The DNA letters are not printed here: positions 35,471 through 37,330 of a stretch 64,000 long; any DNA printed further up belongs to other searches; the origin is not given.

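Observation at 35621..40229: Unusual starter module: KSIII-like::ACP fusion, BCL-family aryl-CoA ligase and a separate free carrier protein instead of a salicyl-AMP ligase/ArCP pair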

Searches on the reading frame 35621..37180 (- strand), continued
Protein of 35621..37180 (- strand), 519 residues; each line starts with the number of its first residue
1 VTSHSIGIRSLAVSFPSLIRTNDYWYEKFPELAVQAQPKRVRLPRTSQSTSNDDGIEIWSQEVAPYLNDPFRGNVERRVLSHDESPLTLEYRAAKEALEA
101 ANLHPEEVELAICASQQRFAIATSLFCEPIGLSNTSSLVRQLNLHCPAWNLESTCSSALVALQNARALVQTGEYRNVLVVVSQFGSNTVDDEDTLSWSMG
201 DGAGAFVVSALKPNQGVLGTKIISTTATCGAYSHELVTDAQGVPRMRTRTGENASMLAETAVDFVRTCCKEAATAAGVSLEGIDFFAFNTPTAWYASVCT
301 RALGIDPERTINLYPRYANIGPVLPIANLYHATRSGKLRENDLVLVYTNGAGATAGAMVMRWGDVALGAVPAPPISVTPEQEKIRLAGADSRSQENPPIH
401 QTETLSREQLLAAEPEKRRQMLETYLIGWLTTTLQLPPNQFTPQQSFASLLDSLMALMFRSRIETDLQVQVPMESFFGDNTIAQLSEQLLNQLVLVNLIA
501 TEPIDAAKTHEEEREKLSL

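Call 15: find_homologous_proteins(query=window:35621-37180:-, max_evalue=1e-10)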
Query window:35621-37180:- (519 aa): 1005 proteins with E <= 1e-10 among 8000 candidates; the best 120 are listed.
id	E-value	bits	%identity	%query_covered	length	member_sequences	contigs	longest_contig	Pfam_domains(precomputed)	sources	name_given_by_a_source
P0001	0.0e+0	1160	100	100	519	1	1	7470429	PF08545.17,PF00550.32,PF00108.30,PF08541.17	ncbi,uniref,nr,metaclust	ncbi:3-oxoacyl-[acyl-carrier-protein] synthase III C-terminal domain-containing protein [Allocoleops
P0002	0.0e+0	1038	91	100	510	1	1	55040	PF08545.17,PF00550.32,PF08541.17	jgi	jgi:3-oxoacyl-[acyl-carrier-protein] synthase III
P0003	1.2e-280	949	83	100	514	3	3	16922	PF08545.17,PF00550.32,PF00108.30,PF08541.17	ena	-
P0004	1.1e-279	946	83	100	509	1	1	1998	PF08545.17,PF00550.32,PF00108.30,PF08541.17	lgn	-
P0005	1.3e-278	943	83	100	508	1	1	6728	PF08545.17,PF00550.32,PF08541.17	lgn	-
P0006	2.0e-277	939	82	100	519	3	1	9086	PF08545.17,PF00550.32,PF00108.30,PF08541.17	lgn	-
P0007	4.0e-277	938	83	100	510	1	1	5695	PF08545.17,PF00550.32,PF00108.30,PF08541.17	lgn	-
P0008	9.6e-275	930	82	100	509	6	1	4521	PF08545.17,PF00550.32,PF00108.30,PF08541.17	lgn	-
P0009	5.1e-262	888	80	94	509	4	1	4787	PF08545.17,PF00550.32,PF00108.30,PF08541.17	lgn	-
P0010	7.4e-261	884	78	100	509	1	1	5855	PF08545.17,PF00550.32,PF00108.30,PF08541.17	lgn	-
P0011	2.9e-257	872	77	100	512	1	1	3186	PF08545.17,PF00550.32,PF00108.30,PF08541.17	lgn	-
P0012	1.6e-256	870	77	100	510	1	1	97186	PF08545.17,PF00550.32,PF00108.30,PF08541.17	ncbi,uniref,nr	ncbi:3-oxoacyl-ACP synthase [Phormidium sp. LEGE 05292]|uniref:3-oxoacyl-[acyl-carrier-protein] synt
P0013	2.3e-256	869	76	100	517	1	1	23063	PF08545.17,PF00109.33,PF00550.32,PF00108.30,PF08541.17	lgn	-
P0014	6.0e-256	868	76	100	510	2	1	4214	PF08545.17,PF00550.32,PF00108.30,PF08541.17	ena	-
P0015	9.0e-256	867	79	100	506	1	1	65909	PF08545.17,PF00550.32,PF00108.30,PF08541.17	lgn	-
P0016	2.5e-251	853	77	100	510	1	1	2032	PF08545.17,PF00109.33,PF00550.32,PF00108.30,PF08541.17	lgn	-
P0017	9.5e-233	792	72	100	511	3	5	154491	PF08545.17,PF00550.32,PF00108.30,PF08541.17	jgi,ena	jgi:3-oxoacyl-[acyl-carrier-protein] synthase III/acyl carrier protein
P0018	5.0e-232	789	72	100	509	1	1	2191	PF08545.17,PF00550.32,PF00108.30,PF08541.17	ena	-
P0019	2.5e-228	777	70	99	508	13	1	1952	PF08545.17,PF00550.32,PF00108.30,PF08541.17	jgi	-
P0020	3.5e-228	776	69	100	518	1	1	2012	PF08545.17,PF00550.32,PF00108.30,PF08541.17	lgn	-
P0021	4.1e-228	776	71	100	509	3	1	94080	PF08545.17,PF00109.33,PF00550.32,PF00108.30,PF08541.17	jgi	jgi:3-oxoacyl-[acyl-carrier-protein] synthase III/acyl carrier protein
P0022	8.8e-228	775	70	100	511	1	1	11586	PF08545.17,PF00550.32,PF00108.30,PF08541.17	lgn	-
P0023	1.2e-227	775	70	100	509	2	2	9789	PF08545.17,PF00550.32,PF00108.30,PF08541.17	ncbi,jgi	jgi:3-oxoacyl-[acyl-carrier-protein] synthase III/acyl carrier protein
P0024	4.5e-227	773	70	99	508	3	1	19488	PF08545.17,PF00550.32,PF00108.30,PF08541.17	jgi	jgi:3-oxoacyl-[acyl-carrier-protein] synthase III/acyl carrier protein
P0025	4.6e-227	773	69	100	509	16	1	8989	PF08545.17,PF00550.32,PF00108.30,PF08541.17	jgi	-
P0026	6.4e-227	772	70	97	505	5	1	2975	PF08545.17,PF00550.32,PF00108.30,PF08541.17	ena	-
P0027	9.1e-227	772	70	100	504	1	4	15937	PF08545.17,PF00109.33,PF00550.32,PF00108.30,PF08541.17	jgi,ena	jgi:3-oxoacyl-[acyl-carrier-protein] synthase III/acyl carrier protein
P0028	9.5e-227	772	70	100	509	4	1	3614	PF08545.17,PF00109.33,PF00550.32,PF00108.30,PF08541.17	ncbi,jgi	jgi:3-oxoacyl-[acyl-carrier-protein] synthase III/acyl carrier protein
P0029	9.8e-227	772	71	100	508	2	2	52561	PF08545.17,PF00550.32,PF00108.30,PF08541.17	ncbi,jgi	jgi:3-oxoacyl-[acyl-carrier-protein] synthase III/acyl carrier protein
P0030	1.8e-226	771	68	100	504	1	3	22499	PF08545.17,PF00550.32,PF00108.30,PF08541.17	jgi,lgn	jgi:3-oxoacyl-[acyl-carrier-protein] synthase III/acyl carrier protein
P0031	2.5e-226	770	70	100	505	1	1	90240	PF08545.17,PF00109.33,PF00550.32,PF00108.30,PF08541.17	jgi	jgi:3-oxoacyl-[acyl-carrier-protein] synthase III/acyl carrier protein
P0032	5.6e-225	766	71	99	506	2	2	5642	PF08545.17,PF00550.32,PF00108.30,PF08541.17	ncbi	-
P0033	6.5e-225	766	69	100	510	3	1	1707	PF08545.17,PF00550.32,PF00108.30,PF08541.17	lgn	-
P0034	2.7e-224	764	69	100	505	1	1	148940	PF08545.17,PF00550.32,PF00108.30,PF08541.17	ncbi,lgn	-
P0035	5.9e-224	763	69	99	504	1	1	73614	PF08545.17,PF00550.32,PF00108.30,PF08541.17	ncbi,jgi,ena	ncbi:MAG TPA: 3-oxoacyl-[acyl-carrier-protein] synthase III C-terminal domain-containing protein [Wa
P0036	1.6e-223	761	68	99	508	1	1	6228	PF08545.17,PF00550.32,PF00108.30,PF08541.17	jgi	-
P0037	1.4e-222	758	69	99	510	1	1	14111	PF08545.17,PF00550.32,PF00108.30,PF08541.17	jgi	jgi:3-oxoacyl-[acyl-carrier-protein] synthase III/acyl carrier protein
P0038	2.2e-222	757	69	99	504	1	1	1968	PF08545.17,PF00550.32,PF00108.30,PF08541.17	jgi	jgi:3-oxoacyl-[acyl-carrier-protein] synthase III/acyl carrier protein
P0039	2.2e-222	757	68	100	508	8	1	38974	PF08545.17,PF00550.32,PF00108.30,PF08541.17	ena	-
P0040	2.4e-222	757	69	99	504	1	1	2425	PF08545.17,PF00550.32,PF00108.30,PF08541.17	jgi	jgi:3-oxoacyl-[acyl-carrier-protein] synthase III/acyl carrier protein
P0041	4.1e-222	756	69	99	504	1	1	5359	PF08545.17,PF00550.32,PF00108.30,PF08541.17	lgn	-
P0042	4.4e-222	756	68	99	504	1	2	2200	PF08545.17,PF00550.32,PF00108.30,PF08541.17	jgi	-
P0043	4.6e-222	756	69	99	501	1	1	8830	PF08545.17,PF00550.32,PF00108.30,PF08541.17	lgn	-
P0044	8.5e-222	755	69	99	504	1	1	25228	PF08545.17,PF00550.32,PF00108.30,PF08541.17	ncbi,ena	-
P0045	1.4e-221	755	69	99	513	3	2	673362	PF08545.17,PF00550.32,PF00108.30,PF08541.17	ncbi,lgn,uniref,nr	ncbi:3-oxoacyl-[acyl-carrier-protein] synthase III C-terminal domain-containing protein [Chroococcid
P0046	1.7e-221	754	69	99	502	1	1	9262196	PF08545.17,PF00550.32,PF00108.30,PF08541.17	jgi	jgi:3-oxoacyl-[acyl-carrier-protein] synthase-3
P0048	3.9e-221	753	67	100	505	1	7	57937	PF08545.17,PF00550.32,PF00108.30,PF08541.17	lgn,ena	-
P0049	4.3e-221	753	69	100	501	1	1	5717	PF08545.17,PF00550.32,PF00108.30,PF08541.17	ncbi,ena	-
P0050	7.4e-221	752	69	99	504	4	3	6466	PF08545.17,PF00550.32,PF00108.30,PF08541.17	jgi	-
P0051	8.0e-221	752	68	100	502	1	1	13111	PF08545.17,PF00550.32,PF00108.30,PF08541.17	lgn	-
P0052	1.2e-220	752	68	100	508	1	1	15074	PF08545.17,PF00550.32,PF00108.30,PF08541.17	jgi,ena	jgi:3-oxoacyl-[acyl-carrier-protein] synthase III/acyl carrier protein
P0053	4.2e-220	750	68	100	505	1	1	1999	PF08545.17,PF00109.33,PF00550.32,PF00108.30,PF08541.17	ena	-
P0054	4.7e-220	750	68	99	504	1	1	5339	PF08545.17,PF00550.32,PF00108.30,PF08541.17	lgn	-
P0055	5.6e-220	749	68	99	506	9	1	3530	PF08545.17,PF00550.32,PF00108.30,PF08541.17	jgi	jgi:3-oxoacyl-[acyl-carrier-protein] synthase III/acyl carrier protein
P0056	9.2e-220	749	69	99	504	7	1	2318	PF08545.17,PF00550.32,PF00108.30,PF08541.17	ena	-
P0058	1.3e-219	748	68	100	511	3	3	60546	PF08545.17,PF00550.32,PF00108.30,PF08541.17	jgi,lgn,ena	-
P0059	2.4e-219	747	68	99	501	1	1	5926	PF08545.17,PF00550.32,PF00108.30,PF08541.17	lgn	-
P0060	5.3e-219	746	67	100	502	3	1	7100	PF08545.17,PF00550.32,PF00108.30,PF08541.17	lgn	-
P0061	1.3e-218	745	68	99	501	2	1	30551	PF08545.17,PF00550.32,PF00108.30,PF08541.17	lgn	-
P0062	1.4e-218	745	68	100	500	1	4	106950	PF08545.17,PF00550.32,PF00108.30,PF08541.17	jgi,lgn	jgi:3-oxoacyl-[acyl-carrier-protein] synthase III/acyl carrier protein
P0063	2.5e-218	744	68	99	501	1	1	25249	PF08545.17,PF00550.32,PF00108.30,PF08541.17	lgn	-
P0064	4.2e-218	743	67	99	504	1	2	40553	PF08545.17,PF00550.32,PF00108.30,PF08541.17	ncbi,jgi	jgi:3-oxoacyl-[acyl-carrier-protein] synthase III/acyl carrier protein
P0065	4.3e-218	743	68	99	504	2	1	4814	PF08545.17,PF00550.32,PF00108.30,PF08541.17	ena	-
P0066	5.5e-218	743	67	100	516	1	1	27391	PF08545.17,PF00550.32,PF00108.30,PF08541.17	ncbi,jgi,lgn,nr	ncbi:MAG: 3-oxoacyl-ACP synthase [Aphanocapsa sp. GSE-SYN-MK-11-07L]|jgi:3-oxoacyl-[acyl-carrier-pro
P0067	9.8e-218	742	67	97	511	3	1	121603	PF08545.17,PF00109.33,PF00550.32,PF00108.30,PF08541.17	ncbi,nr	ncbi:MAG: 3-oxoacyl-ACP synthase [Symploca sp. SIO2E9]|nr:3-oxoacyl-ACP synthase [Symploca sp. SIO2E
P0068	1.2e-217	742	68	100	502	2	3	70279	PF08545.17,PF00550.32,PF08541.17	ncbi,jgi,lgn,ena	ncbi:MAG TPA: 3-oxoacyl-[acyl-carrier-protein] synthase III C-terminal domain-containing protein [Co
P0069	1.2e-217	742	67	100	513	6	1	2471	PF08545.17,PF00550.32,PF00108.30,PF08541.17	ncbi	-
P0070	1.6e-217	741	68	99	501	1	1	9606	PF08545.17,PF00550.32,PF00108.30,PF08541.17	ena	-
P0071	2.5e-217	741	67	99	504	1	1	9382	PF08545.17,PF00550.32,PF00108.30,PF08541.17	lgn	-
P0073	3.6e-217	740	67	99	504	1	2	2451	PF08545.17,PF00550.32,PF00108.30,PF08541.17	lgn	-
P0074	1.9e-216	738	67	100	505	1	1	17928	PF08545.17,PF00109.33,PF00550.32,PF00108.30,PF08541.17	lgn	-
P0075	3.8e-216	737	68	100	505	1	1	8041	PF08545.17,PF00550.32,PF00108.30,PF08541.17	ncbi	ncbi:MAG: 3-oxoacyl-[acyl-carrier-protein] synthase III C-terminal domain-containing protein [Cyanob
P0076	4.1e-216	737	67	100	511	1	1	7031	PF08545.17,PF00109.33,PF00550.32,PF00108.30,PF08541.17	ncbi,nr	ncbi:MAG: 3-oxoacyl-ACP synthase [Symploca sp. SIO2G7]|nr:3-oxoacyl-ACP synthase [Symploca sp. SIO2G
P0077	4.7e-216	736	72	76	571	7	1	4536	PF08545.17,PF00550.32,PF00108.30,PF08541.17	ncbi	-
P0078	5.0e-216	736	69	94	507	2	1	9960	PF08545.17,PF00550.32,PF00108.30,PF08541.17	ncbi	-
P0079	6.6e-216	736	67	99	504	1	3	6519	PF08545.17,PF00550.32,PF00108.30,PF08541.17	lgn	-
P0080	8.6e-216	736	68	100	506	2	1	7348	PF08545.17,PF00550.32,PF00108.30,PF08541.17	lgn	-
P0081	2.0e-215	734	67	99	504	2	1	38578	PF08545.17,PF00550.32,PF00108.30,PF08541.17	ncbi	ncbi:MAG: 3-oxoacyl-[acyl-carrier-protein] synthase III C-terminal domain-containing protein [Cyanob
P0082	2.5e-215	734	67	99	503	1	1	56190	PF08545.17,PF00550.32,PF00108.30,PF08541.17,PF23297.2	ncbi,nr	ncbi:MAG: 3-oxoacyl-ACP synthase [Stigonema ocellatum SAG 48.90 = DSM 106950]|nr:3-oxoacyl-ACP synth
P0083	3.6e-215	734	69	99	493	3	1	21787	PF08545.17,PF00550.32,PF00108.30,PF08541.17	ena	-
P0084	3.7e-215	734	66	100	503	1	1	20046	PF08545.17,PF00550.32,PF08541.17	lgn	-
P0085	6.4e-215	733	66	100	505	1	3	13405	PF08545.17,PF00109.33,PF00550.32,PF00108.30,PF08541.17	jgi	jgi:3-oxoacyl-[acyl-carrier-protein] synthase III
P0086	1.0e-214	732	67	99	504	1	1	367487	PF08545.17,PF00550.32,PF00108.30,PF08541.17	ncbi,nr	ncbi:3-oxoacyl-ACP synthase [Microcoleus sp. FACHB-53]|nr:3-oxoacyl-ACP synthase [Microcoleus sp. FA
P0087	1.1e-214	732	66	100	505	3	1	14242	PF08545.17,PF00550.32,PF08541.17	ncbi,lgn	ncbi:MAG: 3-oxoacyl-ACP synthase III family protein [Cyanobacteria bacterium J06638_38]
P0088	1.5e-214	732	67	100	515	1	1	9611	PF08545.17,PF00550.32,PF00108.30,PF08541.17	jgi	jgi:3-oxoacyl-[acyl-carrier-protein] synthase III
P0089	1.9e-214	731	65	100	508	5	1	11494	PF08545.17,PF00109.33,PF00550.32,PF00108.30,PF08541.17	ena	-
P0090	3.3e-214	730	67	100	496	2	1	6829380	PF08545.17,PF00550.32,PF00108.30,PF08541.17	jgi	jgi:3-oxoacyl-[acyl-carrier-protein] synthase-3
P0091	4.6e-214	730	68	99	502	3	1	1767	PF08545.17,PF00550.32,PF00108.30,PF08541.17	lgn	-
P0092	9.5e-214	729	66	99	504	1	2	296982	PF08545.17,PF00550.32,PF00108.30,PF08541.17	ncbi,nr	ncbi:phosphopantetheine-binding protein [Microcoleus sp. ZQ-A2]|nr:3-oxoacyl-ACP synthase [Microcole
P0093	1.4e-213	728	65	100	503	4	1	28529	PF08545.17,PF00109.33,PF00550.32,PF00108.30,PF08541.17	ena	-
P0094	1.6e-213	728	67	99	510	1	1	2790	PF08545.17,PF00550.32,PF00108.30,PF08541.17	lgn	-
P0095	1.0e-212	725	67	100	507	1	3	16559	PF08545.17,PF00109.33,PF00550.32,PF00108.30,PF08541.17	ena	-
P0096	1.0e-212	725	66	99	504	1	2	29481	PF08545.17,PF00550.32,PF00108.30,PF08541.17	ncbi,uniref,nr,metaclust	ncbi:3-oxoacyl-[acyl-carrier-protein] synthase III C-terminal domain-containing protein [Fischerella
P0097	3.2e-212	724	67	100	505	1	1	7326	PF08545.17,PF00109.33,PF00550.32,PF00108.30,PF08541.17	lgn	-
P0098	4.7e-212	723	66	100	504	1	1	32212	PF08545.17,PF00109.33,PF00550.32,PF00108.30,PF08541.17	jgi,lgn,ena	-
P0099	6.3e-212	723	66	100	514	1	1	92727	PF08545.17,PF00550.32,PF00108.30,PF08541.17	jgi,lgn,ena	-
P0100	6.4e-212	723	66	100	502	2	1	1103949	PF08545.17,PF00550.32,PF00108.30,PF08541.17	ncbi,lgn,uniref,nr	ncbi:hypothetical protein NIES4075_32700 [Tolypothrix sp. NIES-4075]|uniref:3-oxoacyl-[acyl-carrier-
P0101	2.7e-211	721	66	100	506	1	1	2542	PF08545.17,PF00550.32,PF08541.17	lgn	-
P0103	4.4e-210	717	64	100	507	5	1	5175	PF08545.17,PF00550.32,PF00108.30,PF08541.17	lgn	-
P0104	2.7e-208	711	65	100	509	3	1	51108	PF08545.17,PF00550.32,PF00108.30,PF08541.17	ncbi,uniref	ncbi:3-oxoacyl-[acyl-carrier-protein] synthase III C-terminal domain-containing protein [Nostoc sp.]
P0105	3.3e-208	711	65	100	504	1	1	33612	PF08545.17,PF00550.32,PF08541.17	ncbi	ncbi:MAG: 3-oxoacyl-[acyl-carrier-protein] synthase III C-terminal domain-containing protein [Cyanob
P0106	5.1e-208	710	67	100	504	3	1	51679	PF08545.17,PF00550.32,PF00108.30,PF08541.17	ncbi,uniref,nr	ncbi:3-oxoacyl-[acyl-carrier-protein] synthase 3 [Microcoleus sp. IPMA8]|uniref:3-oxoacyl-[acyl-carr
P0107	9.0e-208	709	67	100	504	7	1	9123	PF08545.17,PF00550.32,PF00108.30,PF08541.17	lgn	-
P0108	4.1e-207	707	65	100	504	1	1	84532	PF08545.17,PF00550.32,PF00108.30,PF08541.17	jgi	-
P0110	1.4e-206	705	64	100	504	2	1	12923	PF08545.17,PF00550.32,PF00108.30,PF08541.17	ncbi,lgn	ncbi:MAG: 3-oxoacyl-[acyl-carrier-protein] synthase III C-terminal domain-containing protein [Coleof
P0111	6.5e-206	703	63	100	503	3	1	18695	PF08545.17,PF00550.32,PF08541.17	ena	-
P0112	1.4e-205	702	63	100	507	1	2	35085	PF08545.17,PF00550.32,PF00108.30,PF08541.17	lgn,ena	-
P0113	1.7e-205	702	65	100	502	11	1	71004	PF08545.17,PF00550.32,PF00108.30,PF08541.17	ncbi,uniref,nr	ncbi:3-oxoacyl-[acyl-carrier-protein] synthase III C-terminal domain-containing protein [Lyngbya sp.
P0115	4.3e-205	700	65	100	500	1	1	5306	PF08545.17,PF00550.32,PF00108.30,PF08541.17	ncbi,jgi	jgi:3-oxoacyl-[acyl-carrier-protein] synthase III/acyl carrier protein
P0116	9.6e-205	699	65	99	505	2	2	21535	PF08545.17,PF00550.32,PF00108.30,PF08541.17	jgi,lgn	-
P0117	1.1e-204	699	65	99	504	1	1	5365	PF08545.17,PF00550.32,PF00108.30,PF08541.17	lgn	-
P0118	2.0e-204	698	65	100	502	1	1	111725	PF08545.17,PF00550.32,PF00108.30,PF08541.17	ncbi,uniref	ncbi:3-oxoacyl-[acyl-carrier-protein] synthase III C-terminal domain-containing protein [Microcoleus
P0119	4.0e-204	697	65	100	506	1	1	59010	PF08545.17,PF00550.32,PF00108.30,PF08541.17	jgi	-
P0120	7.9e-204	696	65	99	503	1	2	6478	PF08545.17,PF00550.32,PF00108.30,PF08541.17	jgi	jgi:3-oxoacyl-[acyl-carrier-protein] synthase III/acyl carrier protein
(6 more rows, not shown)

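Call 16: find_related_loci(query=window:35621-37180:-, collection=genome_contigs, flank=10000)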
Query window:35621-37180:- (519 aa) in genome_contigs; peptide patterns used: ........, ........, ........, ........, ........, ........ (x = any residue, [..] = any of these).
88 stretches matched a pattern; 24 encode a relative of the query (tblastn E <= 1e-3); 23 distinct loci.
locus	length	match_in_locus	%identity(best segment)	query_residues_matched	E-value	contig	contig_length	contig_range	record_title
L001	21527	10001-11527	83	1-519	0e+0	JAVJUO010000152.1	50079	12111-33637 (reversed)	MAG: Coleofasciculus sp. C1-SOL-03 k141_32416, whole genome shotgun sequence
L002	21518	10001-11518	77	1-515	0e+0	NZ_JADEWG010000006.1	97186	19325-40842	[Phormidium] sp. LEGE 05292 NODE_6_length_97186_cov_14.3073, whole genome shotgun sequence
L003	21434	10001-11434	80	1-488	0e+0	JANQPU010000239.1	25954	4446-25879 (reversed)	MAG: Acaryochloris sp. IP29b_bin.176 k99_3553029, whole genome shotgun sequence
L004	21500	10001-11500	71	6-519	0e+0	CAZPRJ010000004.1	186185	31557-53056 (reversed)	MAG TPA_asm: uncultured Microcoleus sp. isolate SRP063590_co1_133 genome assembly, contig: NODE_64_length_186185_cov_7.3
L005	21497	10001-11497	69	7-519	0e+0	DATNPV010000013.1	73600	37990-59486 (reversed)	MAG TPA_asm: Waterburya sp. isolate SMAG_U16490 k141_15135, whole genome shotgun sequence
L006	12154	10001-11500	68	6-519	0e+0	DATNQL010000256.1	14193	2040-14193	MAG TPA_asm: Stenomitos sp. isolate SMAG_U16506 k141_284906, whole genome shotgun sequence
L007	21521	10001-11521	65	1-519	0e+0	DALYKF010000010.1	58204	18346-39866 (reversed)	MAG TPA_asm: Coleofasciculaceae cyanobacterium CTOTU46641 NODE_11_length_58204_cov_18.598256, whole genome shotgun seque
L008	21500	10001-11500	69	6-519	0e+0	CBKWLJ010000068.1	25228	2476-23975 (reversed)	MAG TPA_asm: uncultured bacterium isolate SRR29175779_binner123_Refined_1 genome assembly, contig: ERZ27337281.128, whol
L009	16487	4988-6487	67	6-519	0e+0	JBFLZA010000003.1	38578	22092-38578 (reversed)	MAG: Cyanobacteriota bacterium isolate MAG099 MAG099_3, whole genome shotgun sequence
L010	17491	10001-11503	63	1-519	0e+0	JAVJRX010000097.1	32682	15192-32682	MAG: Coleofasciculus sp. G1-WW12-02 k141_89581, whole genome shotgun sequence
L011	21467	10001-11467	57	1-498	0e+0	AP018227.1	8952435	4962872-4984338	Calothrix parasitica NIES-267 DNA, nearly complete genome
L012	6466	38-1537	52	1-519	3e-161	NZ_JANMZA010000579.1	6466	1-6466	MAG: Chamaesiphon sp. OTE_8_metabat_110 OTE_8_k141_513184, whole genome shotgun sequence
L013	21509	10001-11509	52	1-519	9e-159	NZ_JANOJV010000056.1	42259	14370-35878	MAG: Chamaesiphon sp. VAR_48_metabat_135_sub VAR_48_k141_666907, whole genome shotgun sequence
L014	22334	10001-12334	56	1-377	2e-133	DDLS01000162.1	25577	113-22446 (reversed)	MAG TPA_asm: Cyanobacteria bacterium UBA2566 UBA2566_contig_860, whole genome shotgun sequence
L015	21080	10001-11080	54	6-377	3e-128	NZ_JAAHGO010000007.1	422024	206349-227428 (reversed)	MAG: Okeania sp. SIO2C9 2C9_NODE_7, whole genome shotgun sequence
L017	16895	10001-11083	49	1-371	1e-106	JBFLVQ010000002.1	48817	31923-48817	MAG: Acidobacteriota bacterium isolate MAG010 MAG010_2, whole genome shotgun sequence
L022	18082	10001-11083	53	1-373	1e-127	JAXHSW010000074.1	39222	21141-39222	MAG: Cyanobacteriota bacterium isolate MAG08_tar_biofilm MAG08_74, whole genome shotgun sequence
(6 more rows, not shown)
